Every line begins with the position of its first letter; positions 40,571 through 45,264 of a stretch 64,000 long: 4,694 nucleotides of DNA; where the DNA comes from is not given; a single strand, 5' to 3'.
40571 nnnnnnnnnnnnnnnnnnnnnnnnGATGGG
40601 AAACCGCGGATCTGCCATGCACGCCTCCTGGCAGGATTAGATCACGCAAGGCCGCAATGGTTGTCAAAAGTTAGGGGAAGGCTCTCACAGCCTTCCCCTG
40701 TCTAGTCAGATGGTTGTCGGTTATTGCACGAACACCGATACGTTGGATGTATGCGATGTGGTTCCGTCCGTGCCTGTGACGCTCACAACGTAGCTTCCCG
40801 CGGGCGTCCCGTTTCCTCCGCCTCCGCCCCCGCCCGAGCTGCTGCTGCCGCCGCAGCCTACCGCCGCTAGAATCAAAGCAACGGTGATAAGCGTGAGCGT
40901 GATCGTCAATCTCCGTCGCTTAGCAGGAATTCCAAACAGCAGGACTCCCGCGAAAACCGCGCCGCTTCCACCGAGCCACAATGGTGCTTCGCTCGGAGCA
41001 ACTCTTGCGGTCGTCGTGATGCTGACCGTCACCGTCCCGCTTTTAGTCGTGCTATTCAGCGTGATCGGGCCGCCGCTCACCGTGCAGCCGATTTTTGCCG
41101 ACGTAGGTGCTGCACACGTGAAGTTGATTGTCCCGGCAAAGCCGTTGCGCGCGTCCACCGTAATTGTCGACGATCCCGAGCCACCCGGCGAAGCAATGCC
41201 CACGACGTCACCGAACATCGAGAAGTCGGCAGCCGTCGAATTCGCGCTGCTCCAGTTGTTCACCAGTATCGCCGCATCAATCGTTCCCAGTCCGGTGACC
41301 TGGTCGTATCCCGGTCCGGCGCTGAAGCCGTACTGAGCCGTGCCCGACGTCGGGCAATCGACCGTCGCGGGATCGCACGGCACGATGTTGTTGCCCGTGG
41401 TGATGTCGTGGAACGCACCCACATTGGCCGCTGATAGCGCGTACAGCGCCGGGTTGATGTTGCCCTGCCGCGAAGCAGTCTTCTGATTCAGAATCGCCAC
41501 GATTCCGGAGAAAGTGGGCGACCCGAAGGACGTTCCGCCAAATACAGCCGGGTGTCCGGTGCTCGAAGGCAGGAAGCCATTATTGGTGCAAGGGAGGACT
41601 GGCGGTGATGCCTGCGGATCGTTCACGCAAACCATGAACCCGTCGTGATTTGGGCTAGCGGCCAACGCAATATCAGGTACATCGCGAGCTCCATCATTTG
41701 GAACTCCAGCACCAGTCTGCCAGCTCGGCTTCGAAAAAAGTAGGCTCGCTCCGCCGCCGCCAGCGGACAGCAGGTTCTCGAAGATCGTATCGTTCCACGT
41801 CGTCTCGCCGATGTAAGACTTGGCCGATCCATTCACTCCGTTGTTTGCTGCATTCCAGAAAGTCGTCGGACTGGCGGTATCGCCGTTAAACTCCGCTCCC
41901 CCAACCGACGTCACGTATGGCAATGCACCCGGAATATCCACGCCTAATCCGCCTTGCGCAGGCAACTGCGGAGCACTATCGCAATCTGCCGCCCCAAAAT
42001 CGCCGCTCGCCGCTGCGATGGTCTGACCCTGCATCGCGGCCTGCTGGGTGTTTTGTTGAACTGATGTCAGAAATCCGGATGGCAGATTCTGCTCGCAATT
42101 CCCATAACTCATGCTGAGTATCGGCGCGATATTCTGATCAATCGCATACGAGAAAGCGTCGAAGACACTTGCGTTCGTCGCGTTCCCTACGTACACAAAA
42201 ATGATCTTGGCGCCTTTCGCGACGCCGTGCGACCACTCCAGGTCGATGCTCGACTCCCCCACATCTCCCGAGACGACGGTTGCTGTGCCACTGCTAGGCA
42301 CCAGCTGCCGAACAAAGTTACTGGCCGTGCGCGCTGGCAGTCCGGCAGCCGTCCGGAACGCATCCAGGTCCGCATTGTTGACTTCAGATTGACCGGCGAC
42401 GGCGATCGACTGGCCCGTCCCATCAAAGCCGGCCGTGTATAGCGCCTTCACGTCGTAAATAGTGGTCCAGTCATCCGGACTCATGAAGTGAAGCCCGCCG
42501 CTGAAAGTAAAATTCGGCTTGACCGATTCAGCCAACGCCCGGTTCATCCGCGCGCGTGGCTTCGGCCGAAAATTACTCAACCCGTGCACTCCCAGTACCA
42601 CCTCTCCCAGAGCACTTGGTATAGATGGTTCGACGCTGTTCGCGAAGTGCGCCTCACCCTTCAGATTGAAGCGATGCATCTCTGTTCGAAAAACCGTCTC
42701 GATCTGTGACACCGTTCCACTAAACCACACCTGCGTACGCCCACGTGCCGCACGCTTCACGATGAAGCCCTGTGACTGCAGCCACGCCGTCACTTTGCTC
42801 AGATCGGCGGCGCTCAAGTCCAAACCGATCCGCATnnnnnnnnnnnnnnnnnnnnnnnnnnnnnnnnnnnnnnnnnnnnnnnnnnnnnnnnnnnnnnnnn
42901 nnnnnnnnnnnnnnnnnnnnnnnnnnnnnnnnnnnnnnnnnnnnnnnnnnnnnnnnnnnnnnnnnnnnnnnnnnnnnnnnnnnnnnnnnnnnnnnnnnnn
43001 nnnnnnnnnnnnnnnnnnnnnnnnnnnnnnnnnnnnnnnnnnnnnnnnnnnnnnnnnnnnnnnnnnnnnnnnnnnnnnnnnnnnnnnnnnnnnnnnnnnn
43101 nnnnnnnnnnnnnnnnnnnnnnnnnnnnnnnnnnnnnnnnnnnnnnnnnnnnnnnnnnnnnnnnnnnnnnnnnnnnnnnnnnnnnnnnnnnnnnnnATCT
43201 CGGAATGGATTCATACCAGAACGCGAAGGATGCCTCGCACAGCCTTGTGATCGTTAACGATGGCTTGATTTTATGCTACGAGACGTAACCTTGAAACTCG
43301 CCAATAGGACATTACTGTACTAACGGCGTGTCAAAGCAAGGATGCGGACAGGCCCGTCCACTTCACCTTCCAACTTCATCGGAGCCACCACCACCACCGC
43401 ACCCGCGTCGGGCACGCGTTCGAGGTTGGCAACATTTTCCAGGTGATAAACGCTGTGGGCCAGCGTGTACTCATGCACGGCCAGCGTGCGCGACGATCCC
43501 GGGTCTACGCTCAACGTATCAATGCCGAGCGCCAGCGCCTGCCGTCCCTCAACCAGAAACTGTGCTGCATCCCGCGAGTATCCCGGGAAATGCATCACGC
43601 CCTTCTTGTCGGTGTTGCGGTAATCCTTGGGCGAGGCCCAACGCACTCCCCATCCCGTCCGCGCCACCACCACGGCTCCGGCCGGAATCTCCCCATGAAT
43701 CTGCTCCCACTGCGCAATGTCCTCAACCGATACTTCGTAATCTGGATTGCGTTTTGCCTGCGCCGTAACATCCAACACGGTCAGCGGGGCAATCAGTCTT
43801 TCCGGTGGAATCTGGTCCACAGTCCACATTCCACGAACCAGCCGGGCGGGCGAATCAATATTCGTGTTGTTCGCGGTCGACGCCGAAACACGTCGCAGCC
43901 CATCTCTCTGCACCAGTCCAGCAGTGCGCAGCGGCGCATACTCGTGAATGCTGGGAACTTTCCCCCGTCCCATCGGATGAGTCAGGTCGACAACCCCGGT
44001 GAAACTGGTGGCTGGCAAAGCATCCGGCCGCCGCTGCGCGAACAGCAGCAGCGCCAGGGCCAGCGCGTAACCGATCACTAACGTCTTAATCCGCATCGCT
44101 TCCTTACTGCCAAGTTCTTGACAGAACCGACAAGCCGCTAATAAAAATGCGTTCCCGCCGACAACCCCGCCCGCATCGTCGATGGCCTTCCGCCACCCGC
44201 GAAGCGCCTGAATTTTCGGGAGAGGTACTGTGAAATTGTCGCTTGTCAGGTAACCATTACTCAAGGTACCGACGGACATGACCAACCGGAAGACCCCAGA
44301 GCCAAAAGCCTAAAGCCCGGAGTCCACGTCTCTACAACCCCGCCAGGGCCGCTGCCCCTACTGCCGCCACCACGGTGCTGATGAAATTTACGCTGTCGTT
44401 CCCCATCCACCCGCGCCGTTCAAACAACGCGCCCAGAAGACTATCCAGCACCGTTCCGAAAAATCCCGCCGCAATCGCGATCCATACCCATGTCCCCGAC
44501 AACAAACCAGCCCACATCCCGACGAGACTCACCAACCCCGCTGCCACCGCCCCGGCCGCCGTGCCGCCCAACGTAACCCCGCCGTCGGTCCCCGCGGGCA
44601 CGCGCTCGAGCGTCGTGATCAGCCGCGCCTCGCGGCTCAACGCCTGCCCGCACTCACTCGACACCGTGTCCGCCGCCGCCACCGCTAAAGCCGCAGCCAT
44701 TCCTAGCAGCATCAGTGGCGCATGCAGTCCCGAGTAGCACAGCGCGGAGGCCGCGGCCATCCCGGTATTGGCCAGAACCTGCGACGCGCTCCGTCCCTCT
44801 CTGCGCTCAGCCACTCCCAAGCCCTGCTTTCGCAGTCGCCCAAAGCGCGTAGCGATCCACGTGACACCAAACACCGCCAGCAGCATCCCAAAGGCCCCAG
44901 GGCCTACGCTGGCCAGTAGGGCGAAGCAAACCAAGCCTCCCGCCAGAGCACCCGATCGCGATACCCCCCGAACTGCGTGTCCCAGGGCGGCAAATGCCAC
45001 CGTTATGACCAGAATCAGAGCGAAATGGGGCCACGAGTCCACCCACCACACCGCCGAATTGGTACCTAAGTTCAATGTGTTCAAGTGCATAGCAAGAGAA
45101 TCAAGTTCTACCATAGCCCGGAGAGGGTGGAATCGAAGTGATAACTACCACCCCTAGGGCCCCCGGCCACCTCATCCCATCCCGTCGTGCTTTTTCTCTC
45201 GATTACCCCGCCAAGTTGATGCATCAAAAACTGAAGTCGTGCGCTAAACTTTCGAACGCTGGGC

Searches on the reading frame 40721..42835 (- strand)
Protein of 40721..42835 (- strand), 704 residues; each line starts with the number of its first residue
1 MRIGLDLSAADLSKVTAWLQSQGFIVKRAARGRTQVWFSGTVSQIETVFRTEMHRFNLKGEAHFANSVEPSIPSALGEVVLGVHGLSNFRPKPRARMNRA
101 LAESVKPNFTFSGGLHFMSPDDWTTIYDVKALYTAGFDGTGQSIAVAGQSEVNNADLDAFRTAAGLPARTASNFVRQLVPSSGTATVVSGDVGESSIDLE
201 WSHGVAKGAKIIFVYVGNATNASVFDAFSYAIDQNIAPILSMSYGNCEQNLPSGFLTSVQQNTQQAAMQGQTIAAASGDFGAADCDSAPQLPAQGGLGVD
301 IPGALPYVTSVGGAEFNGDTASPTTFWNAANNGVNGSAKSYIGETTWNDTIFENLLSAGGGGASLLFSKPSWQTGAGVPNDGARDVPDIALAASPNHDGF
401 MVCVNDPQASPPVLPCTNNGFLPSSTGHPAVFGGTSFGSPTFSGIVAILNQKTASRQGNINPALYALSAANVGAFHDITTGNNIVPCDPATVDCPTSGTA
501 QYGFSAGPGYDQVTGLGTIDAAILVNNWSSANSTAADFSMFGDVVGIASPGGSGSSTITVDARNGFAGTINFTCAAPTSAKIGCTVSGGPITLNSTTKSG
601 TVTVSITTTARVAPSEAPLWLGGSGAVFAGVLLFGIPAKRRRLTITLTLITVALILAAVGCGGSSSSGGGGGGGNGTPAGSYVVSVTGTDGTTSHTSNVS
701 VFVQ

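Call 31: search_protein_families(library=pfam, proteins=[window:40721-42835:-], max_evalue=0.00001)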
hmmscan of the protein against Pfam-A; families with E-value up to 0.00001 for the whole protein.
window:40721-42835:- (704 aa): 1 family
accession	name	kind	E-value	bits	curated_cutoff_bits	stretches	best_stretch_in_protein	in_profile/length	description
PF09286.16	Pro-kuma_activ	-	3.9e-17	63.3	23.5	1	8-89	60-143/143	Pro-kumamolisin, activation domain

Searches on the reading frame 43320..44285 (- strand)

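Call 32: search_protein_families(library=pfam, proteins=[window:43320-44285:-], max_evalue=0.00001)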
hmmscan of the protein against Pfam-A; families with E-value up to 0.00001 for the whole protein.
window:43320-44285:- (321 aa): 1 family
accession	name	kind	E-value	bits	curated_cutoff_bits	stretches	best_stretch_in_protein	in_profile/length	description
PF04199.19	Cyclase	-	1.1e-33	116.9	23.1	1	99-262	1-142/142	Putative cyclase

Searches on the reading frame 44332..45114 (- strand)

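Call 32: search_protein_families(library=pfam, proteins=[window:44332-45114:-], max_evalue=0.00001)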
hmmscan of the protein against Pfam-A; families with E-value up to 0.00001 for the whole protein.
window:44332-45114:- (260 aa): 1 family
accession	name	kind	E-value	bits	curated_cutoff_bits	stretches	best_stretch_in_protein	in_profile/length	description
PF01940.21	DUF92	-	5.4e-49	167.3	27.5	1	37-251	2-251/251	Integral membrane protein DUF92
